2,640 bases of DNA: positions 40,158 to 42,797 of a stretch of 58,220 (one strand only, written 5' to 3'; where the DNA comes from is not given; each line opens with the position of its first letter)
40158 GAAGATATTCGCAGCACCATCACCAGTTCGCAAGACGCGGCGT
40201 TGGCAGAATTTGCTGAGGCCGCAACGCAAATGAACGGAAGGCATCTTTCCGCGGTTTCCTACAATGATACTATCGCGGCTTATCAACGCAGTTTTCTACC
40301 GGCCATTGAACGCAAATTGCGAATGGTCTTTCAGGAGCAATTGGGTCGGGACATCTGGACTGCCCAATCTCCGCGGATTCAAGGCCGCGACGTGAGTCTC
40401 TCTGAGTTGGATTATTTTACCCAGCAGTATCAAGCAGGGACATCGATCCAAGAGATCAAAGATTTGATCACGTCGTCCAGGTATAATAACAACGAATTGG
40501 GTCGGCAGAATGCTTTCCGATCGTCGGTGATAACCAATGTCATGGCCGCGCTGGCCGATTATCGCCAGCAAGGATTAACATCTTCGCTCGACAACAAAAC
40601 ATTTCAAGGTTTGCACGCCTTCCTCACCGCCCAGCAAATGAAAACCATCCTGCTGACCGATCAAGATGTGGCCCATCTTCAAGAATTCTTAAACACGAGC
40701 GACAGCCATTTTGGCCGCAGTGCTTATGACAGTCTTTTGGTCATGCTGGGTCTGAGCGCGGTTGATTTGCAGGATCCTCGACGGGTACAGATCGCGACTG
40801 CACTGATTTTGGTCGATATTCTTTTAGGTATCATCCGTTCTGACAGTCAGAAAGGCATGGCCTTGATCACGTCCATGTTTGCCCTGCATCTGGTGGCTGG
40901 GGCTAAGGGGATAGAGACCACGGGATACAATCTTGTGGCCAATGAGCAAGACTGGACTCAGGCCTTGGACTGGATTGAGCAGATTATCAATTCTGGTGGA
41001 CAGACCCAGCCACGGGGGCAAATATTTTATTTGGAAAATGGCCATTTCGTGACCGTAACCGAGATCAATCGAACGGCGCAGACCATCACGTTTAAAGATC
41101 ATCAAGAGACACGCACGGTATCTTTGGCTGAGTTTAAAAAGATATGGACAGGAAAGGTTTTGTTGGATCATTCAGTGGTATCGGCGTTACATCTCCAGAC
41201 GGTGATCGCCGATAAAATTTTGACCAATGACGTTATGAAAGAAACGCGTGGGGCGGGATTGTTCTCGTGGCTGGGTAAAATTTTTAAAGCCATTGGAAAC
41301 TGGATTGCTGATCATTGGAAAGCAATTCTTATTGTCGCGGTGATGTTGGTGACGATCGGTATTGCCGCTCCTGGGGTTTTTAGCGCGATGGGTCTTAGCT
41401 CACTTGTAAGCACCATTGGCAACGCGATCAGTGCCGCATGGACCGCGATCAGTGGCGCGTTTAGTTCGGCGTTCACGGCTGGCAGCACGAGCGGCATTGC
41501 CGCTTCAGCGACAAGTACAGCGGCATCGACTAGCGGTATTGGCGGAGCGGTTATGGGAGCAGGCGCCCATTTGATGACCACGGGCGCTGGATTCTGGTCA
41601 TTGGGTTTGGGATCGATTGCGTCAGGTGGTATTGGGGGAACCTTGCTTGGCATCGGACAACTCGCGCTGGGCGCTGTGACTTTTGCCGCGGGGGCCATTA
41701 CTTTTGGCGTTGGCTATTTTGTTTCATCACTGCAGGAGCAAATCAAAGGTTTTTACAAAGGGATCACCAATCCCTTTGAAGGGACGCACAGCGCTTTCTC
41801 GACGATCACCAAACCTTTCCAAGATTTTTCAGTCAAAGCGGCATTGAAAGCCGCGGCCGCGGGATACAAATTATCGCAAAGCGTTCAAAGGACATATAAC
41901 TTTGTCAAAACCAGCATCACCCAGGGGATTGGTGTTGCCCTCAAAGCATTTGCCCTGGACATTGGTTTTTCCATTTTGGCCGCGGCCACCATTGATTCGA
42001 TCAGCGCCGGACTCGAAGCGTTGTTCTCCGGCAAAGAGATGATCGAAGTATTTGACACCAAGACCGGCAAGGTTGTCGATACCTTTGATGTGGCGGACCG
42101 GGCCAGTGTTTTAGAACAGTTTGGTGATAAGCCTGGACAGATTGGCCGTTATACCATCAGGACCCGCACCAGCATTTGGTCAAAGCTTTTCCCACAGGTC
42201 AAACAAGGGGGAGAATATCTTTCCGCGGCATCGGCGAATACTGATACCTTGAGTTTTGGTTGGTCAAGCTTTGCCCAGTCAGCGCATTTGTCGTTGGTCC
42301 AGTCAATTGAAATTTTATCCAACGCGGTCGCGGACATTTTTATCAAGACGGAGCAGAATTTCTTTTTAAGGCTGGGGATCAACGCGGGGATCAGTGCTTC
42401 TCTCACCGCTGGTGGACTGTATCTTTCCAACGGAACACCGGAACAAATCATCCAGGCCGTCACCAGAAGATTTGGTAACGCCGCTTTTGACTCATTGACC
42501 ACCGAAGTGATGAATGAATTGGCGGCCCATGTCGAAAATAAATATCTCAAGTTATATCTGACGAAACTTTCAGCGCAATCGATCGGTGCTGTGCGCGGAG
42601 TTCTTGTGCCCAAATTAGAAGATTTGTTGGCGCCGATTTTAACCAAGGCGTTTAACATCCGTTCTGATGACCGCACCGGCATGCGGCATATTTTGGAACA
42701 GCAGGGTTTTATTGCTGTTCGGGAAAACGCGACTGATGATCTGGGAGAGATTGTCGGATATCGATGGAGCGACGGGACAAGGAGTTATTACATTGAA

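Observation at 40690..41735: C39-like papain-fold unit lacking the catalytic Cys, fused directly to a five-helix Gly/Ala membrane cluster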

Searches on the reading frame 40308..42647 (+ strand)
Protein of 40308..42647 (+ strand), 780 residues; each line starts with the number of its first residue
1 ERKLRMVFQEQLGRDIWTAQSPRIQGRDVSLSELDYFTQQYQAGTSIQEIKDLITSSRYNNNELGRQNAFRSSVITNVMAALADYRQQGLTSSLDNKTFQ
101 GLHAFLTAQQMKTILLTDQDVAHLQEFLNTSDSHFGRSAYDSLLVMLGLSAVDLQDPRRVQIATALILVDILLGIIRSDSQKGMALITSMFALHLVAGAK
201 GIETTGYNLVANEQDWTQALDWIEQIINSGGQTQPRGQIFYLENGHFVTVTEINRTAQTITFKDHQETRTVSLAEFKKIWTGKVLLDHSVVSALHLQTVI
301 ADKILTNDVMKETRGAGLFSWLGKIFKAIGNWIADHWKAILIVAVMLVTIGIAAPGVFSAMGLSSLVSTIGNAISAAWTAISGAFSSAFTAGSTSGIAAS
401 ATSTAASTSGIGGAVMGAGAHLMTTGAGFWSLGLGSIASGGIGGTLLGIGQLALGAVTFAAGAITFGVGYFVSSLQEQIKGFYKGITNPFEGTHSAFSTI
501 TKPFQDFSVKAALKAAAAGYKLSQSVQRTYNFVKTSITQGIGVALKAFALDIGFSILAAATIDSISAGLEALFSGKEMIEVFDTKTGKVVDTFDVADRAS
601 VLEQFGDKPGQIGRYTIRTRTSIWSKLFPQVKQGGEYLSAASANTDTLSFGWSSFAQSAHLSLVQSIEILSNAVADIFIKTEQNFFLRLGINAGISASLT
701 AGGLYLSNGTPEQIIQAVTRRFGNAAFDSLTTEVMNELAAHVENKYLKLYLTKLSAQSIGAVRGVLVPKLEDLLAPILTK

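Call 7: search_protein_families(library=pfam, proteins=[window:40308-42647:+], max_evalue=1)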
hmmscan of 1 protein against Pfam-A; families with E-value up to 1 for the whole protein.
window:40308-42647:+ (780 aa): 3 families
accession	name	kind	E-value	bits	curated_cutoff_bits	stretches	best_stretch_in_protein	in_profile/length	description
PF03412.21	Peptidase_C39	-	2.1e-05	24.8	22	1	235-286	75-127/133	Peptidase C39 family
PF19865.4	DUF6338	-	0.11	12.5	26.5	1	316-381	74-125/205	Family of unknown function (DUF6338)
PF16504.10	SP24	-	0.18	12.2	30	1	309-367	48-100/147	Putative virion membrane protein of plant and insect virus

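Call 54: search_protein_families(library=ncbifam, proteins=[window:40308-42647:+], max_evalue=0.01)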
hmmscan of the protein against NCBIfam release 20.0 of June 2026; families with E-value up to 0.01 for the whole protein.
window:40308-42647:+ (780 aa): 0 families

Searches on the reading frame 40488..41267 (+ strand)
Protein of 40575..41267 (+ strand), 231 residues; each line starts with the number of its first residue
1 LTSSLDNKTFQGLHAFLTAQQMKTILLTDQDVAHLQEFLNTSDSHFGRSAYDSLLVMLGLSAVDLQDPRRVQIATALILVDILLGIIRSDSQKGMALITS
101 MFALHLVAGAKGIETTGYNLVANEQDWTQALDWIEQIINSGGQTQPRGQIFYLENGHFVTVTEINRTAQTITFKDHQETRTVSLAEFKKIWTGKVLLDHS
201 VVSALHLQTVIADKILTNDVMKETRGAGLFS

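Call 8: search_solved_structures(query=window:40488-41250:+, max_evalue=10, show_alignments=3)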
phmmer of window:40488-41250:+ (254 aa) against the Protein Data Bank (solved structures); distinct sequences matched with E-value up to 10: 28.
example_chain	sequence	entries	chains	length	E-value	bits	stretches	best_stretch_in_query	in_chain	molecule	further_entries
9uan_B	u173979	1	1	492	0.0099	19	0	211-247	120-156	miniGq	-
4ofj_A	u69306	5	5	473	0.052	16.6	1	200-232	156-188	Extracytoplasmic Nickel-Binding Protein SaNikA | Nickel ABC transporter substrate-binding protein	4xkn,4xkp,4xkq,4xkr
3rqt_A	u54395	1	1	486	0.054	16.6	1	200-232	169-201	Putative uncharacterized protein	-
7tyi_A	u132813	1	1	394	0.26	14.3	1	170-247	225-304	Guanine nucleotide-binding protein G(s) subunit alpha isoforms short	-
8gd9_A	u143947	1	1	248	0.29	14.2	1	199-247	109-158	Guanine nucleotide-binding protein G(s) subunit alpha isoforms short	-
6p9x_A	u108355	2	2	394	0.39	13.8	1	170-247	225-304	Guanine nucleotide-binding protein G(s) subunit alpha isoforms short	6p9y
4nkp_A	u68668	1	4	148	0.47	13.5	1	182-223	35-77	putative extracellular heme-binding protein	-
8jln_A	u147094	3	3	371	0.52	13.3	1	200-247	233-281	mGs | Gs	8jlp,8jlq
8z9o_C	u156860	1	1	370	0.52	13.3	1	200-247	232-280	Isoform Gnas-2 of Guanine nucleotide-binding protein G(s) subunit alpha isoforms short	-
9lyb_A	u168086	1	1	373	0.53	13.3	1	200-247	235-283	Isoform Gnas-2 of Guanine nucleotide-binding protein G(s) subunit alpha isoforms short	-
7y35_A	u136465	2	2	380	0.54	13.3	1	200-247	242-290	Isoform Gnas-2 of Guanine nucleotide-binding protein G(s) subunit alpha isoforms short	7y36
7f53_A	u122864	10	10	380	0.55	13.3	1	200-247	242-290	Isoform Gnas-2 of Guanine nucleotide-binding protein G(s) subunit alpha isoforms short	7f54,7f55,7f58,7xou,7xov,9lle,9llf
8i2g_A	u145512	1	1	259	0.56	13.3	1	165-247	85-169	chimera of Guanine nucleotide-binding protein G(s) subunit alpha and Guanine nucleotide-bi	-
8jiq_A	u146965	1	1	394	0.58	13.2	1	200-247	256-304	Guanine nucleotide-binding protein G(s) subunit alpha isoforms short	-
9wey_A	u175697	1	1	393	0.58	13.2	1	200-247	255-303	Guanine nucleotide-binding protein G(s) subunit alpha isoforms short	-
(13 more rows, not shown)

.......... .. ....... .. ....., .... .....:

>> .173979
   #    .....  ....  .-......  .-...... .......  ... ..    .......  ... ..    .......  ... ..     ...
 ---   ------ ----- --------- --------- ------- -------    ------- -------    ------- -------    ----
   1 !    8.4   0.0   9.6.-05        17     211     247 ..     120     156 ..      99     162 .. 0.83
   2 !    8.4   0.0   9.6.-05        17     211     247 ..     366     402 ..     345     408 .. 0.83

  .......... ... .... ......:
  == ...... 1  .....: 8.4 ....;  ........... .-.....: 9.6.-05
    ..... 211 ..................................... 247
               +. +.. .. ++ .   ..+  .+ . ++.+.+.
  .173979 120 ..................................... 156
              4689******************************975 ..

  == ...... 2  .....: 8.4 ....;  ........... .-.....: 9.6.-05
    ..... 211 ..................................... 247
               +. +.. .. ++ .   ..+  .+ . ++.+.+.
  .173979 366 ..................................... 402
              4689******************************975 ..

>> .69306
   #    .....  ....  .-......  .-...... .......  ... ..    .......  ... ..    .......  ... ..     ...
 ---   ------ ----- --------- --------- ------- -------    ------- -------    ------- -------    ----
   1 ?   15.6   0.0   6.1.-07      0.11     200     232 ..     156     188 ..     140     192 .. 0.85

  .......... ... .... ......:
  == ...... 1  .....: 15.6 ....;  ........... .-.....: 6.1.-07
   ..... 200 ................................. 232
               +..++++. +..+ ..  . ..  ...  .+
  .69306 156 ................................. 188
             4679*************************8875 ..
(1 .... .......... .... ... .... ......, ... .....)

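Call 21: search_protein_representatives(protein=window:40575-41267:+)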
Query: 231 residues. Proteins with E-value up to 0.001 (for the whole library): 65; up to 1e-10: 7; up to 1e-30: 3. The best 65 are listed.
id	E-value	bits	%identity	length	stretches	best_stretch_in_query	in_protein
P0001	5.4e-47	176.8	46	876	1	1-226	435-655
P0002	1.8e-38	148.9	42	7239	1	1-226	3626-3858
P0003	3.7e-37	144.6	40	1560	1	1-227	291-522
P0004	2.0e-25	106.3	37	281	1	5-167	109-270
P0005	4.3e-19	85.6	51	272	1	5-111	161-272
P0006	6.3e-11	58.9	28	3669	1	11-226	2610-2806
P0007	6.7e-11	58.9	30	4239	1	20-226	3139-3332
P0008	7.8e-10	55.4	28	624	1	20-197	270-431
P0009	1.5e-09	54.5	38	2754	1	23-227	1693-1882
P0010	2.4e-09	53.8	36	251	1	105-228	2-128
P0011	3.3e-09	53.3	34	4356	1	23-225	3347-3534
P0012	9.8e-08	48.5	35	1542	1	28-227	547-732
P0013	9.8e-08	48.5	38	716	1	25-203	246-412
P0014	1.7e-07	47.8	36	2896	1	22-206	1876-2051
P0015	3.3e-07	46.8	35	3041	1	24-227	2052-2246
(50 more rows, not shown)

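Call 29: search_solved_structures(query=A1, max_evalue=1, show_alignments=3)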
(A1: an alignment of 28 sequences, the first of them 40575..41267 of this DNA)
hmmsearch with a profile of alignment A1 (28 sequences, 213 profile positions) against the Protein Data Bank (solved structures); distinct sequences matched with E-value up to 1: 18.
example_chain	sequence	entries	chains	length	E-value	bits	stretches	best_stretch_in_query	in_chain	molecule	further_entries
7n87_A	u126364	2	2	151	5e-07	32.6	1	96-184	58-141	ABC-type bacteriocin transporter | Peptidase C39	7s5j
4s0f_A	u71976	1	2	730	6.1e-06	29.1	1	96-185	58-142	ABC-type bacteriocin transporter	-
6v9z_A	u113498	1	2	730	6.1e-06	29.1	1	96-185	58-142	ABC-type bacteriocin transporter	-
4ry2_A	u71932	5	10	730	6.1e-06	29.1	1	96-185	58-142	ABC-type bacteriocin transporter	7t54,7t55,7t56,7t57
8vp3_A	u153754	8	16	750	6.4e-06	29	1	96-185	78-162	ABC-type bacteriocin transporter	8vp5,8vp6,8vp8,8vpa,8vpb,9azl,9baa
8vp9_A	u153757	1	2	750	7.9e-06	28.7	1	96-185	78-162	ABC-type bacteriocin transporter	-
6mpz_A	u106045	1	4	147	6.6e-05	25.7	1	101-185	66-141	Double Glycine Motif Protease domain from AMS/PCAT Transporter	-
9l5u_A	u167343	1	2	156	0.00022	24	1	139-183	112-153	DUF4150 domain-containing protein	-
8ssm_B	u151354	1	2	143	0.00091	22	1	137-185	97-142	Contact-dependent inhibitor A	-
12aj_A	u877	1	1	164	0.0012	21.6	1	137-185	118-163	Contact-dependent inhibitor A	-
8ssk_A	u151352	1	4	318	0.0026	20.5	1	137-185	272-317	Fimbrial usher protein StbD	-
1xrx_A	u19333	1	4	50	0.12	15.1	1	33-67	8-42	SeqA protein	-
9hd7_U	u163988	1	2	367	0.14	14.8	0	6-54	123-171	Chloroplast PsbY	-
3k8u_A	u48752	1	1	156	0.33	13.6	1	116-187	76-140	Putative ABC transporter, ATP-binding protein ComA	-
5xe8_A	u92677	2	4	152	0.34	13.6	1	116-187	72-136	Putative ABC transporter, ATP-binding protein ComA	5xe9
3zua_A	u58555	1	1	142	0.47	13.1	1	118-188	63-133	ALPHA-HEMOLYSIN TRANSLOCATION ATP-BINDING PROTEIN HLYB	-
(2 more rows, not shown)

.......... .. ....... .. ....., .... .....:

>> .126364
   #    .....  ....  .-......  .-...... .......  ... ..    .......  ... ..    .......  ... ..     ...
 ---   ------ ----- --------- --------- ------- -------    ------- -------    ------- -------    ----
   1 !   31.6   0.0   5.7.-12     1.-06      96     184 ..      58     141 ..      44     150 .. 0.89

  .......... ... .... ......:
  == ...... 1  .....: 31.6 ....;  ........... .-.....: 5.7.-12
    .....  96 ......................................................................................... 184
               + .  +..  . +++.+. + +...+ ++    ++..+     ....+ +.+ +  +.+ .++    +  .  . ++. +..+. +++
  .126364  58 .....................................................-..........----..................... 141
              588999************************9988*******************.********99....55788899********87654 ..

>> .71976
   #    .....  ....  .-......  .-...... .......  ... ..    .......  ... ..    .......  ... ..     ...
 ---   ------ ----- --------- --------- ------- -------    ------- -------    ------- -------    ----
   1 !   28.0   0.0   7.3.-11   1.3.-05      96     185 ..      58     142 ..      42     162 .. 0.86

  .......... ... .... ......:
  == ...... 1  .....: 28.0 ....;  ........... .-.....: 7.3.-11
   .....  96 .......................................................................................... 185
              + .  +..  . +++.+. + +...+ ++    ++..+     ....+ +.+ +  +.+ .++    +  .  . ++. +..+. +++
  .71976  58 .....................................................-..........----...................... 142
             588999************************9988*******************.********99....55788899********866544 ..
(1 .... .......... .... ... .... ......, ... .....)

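Call 32: find_homologous_proteins(query=A1, max_evalue=0.00001)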
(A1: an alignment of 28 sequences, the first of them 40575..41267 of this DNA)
Query A1 (28 sequences): 6151 candidates shared short words with the query, none scored E <= 0.00001.

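Call 34: predict_structure(alignment_id=A1)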
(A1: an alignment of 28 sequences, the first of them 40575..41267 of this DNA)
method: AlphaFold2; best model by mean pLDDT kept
length: 231 residues; sequences in the alignment: 28
mean_pLDDT: 90.2   pTM: 0.90
mean pLDDT of the five models: 90.2, 86.5, 86.5, 85.5, 85.5
residues with pLDDT >= 90: 163; 70-90: 52; 50-70: 16; < 50: 0
segments of 3 or more residues with pLDDT < 50: none
pLDDT, mean of each block of 10 residues (from residue 1): 70 90 90 92 83 93 84 93 92 86 97 97 93 94 74 95 96 93 97 97 96 97 82 50
secondary structure, 60 per line:
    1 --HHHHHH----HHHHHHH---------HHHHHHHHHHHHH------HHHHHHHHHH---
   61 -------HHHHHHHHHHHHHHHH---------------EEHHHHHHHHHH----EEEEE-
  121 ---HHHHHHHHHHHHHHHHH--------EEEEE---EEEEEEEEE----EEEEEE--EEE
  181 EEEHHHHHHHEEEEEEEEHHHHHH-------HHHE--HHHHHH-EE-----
elements in order: H3-8 H13-19 H29-41 H48-57 H68-83 H101-110 E115-119 H124-140 E149-153 E157-165 E170-175 E178-183 H184-190 E191-198 H199-204 H218-223

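Call 36: fold_search(model_id=the predicted structure, library=pdb)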
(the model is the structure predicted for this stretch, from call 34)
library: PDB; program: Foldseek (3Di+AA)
matches with E <= 10: 698; with E <= 0.001: 2
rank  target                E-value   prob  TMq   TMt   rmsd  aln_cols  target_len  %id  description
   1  3zua_MODEL_1_A        5.6e-04  1.00  0.40  0.61   6.8       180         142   14  A C39-like domain (released 2012-08-01)
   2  8ssk_D                7.1e-04  1.00  0.33  0.25   8.0       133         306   14  Citrobacter rodentium contact dependent growth inhibition (CDI) entry and toxin (CdiA-CT) domains (released 2024-05-15)
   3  3b79                  1.1e-03  1.00  0.40  0.70   3.8       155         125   17  Crystal structure of the N-terminal peptidase C39 like domain of the toxin secretion ATP-binding protein from Vibrio par (released 2007-11-13)
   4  6mpz_D                1.5e-03  1.00  0.30  0.48   8.4       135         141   15  Crystal structure of a double glycine motif protease from AMS/PCAT transporter in complex with the leader peptide (released 2019-02-06)
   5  8vpb_A                2.3e-03  1.00  0.38  0.14   4.9       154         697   18  Cryo-EM structure of the ABC transporter PCAT1 bound with MgADP_Class_2 (released 2024-10-30)
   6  2bu3_A                2.9e-03  0.99  0.37  0.41  11.1       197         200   14  Acyl-enzyme intermediate between Alr0975 and glutathione at pH 3.4 (released 2005-12-14)
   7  6mpz_B                3.5e-03  1.00  0.32  0.51   3.9       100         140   15  Crystal structure of a double glycine motif protease from AMS/PCAT transporter in complex with the leader peptide (released 2019-02-06)
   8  6mpz_A                3.9e-03  1.00  0.31  0.50   3.4       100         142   16  Crystal structure of a double glycine motif protease from AMS/PCAT transporter in complex with the leader peptide (released 2019-02-06)
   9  9l5u_B                4.2e-03  1.00  0.32  0.51   7.8       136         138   15  Papain-like cysteine protease toxin/immunity pair (released 2025-06-04)
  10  7t55_A                4.2e-03  1.00  0.32  0.11   9.3       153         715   18  Cryo-EM structure of PCAT1 in the inward-facing wide conformation under ATP turnover condition (released 2022-02-02)
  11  6tho_A                4.7e-03  0.98  0.40  0.41  16.2       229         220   13  Acylintermediate of glutathione and the mature primitive phytochelatin synthase Alr0975 from Nostoc PCC 7120 at atomic (released 2020-12-02)
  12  5xe9_A                5.0e-03  1.00  0.31  0.51   3.5       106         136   16  Crystal Structure of the Complex of the Peptidase Domain of Streptococcus mutans ComA with a Small Molecule Inhibitor. (released 2017-06-28)
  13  8ssm_A                6.3e-03  1.00  0.35  0.53   7.4       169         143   14  Citrobacter rodentium contact dependent growth inhibition (CDI) toxin (CdiA-CT) and immunity (CdiI) complex (released 2024-05-15)
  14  2btw_B                6.7e-03  0.94  0.38  0.41  14.9       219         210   11  Crystal structure of Alr0975 (released 2005-12-14)
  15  2bu3_B                7.5e-03  0.97  0.39  0.43  10.6       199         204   14  Acyl-enzyme intermediate between Alr0975 and glutathione at pH 3.4 (released 2005-12-14)
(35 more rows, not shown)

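Call 44: search_protein_families(library=pfam, alignment_id=A1, max_evalue=0.01)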
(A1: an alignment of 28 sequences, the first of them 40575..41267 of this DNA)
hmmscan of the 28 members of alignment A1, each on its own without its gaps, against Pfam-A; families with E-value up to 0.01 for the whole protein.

A. member 1, window:40575-41267:+ (231 aa): 1 family
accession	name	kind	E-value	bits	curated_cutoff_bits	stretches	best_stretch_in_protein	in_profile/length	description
PF03412.21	Peptidase_C39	-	7.1e-06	26.3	22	1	143-197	72-127/133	Peptidase C39 family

B. families by the number of members that match (of 28 scanned): 3 families
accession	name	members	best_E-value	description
PF03412.21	Peptidase_C39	25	8.9e-11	Peptidase C39 family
PF24547.1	DUF7601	1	0.00071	Domain of unknown function (DUF7601)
PF13529.12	Peptidase_C39_2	1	0.0081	Peptidase_C39 like family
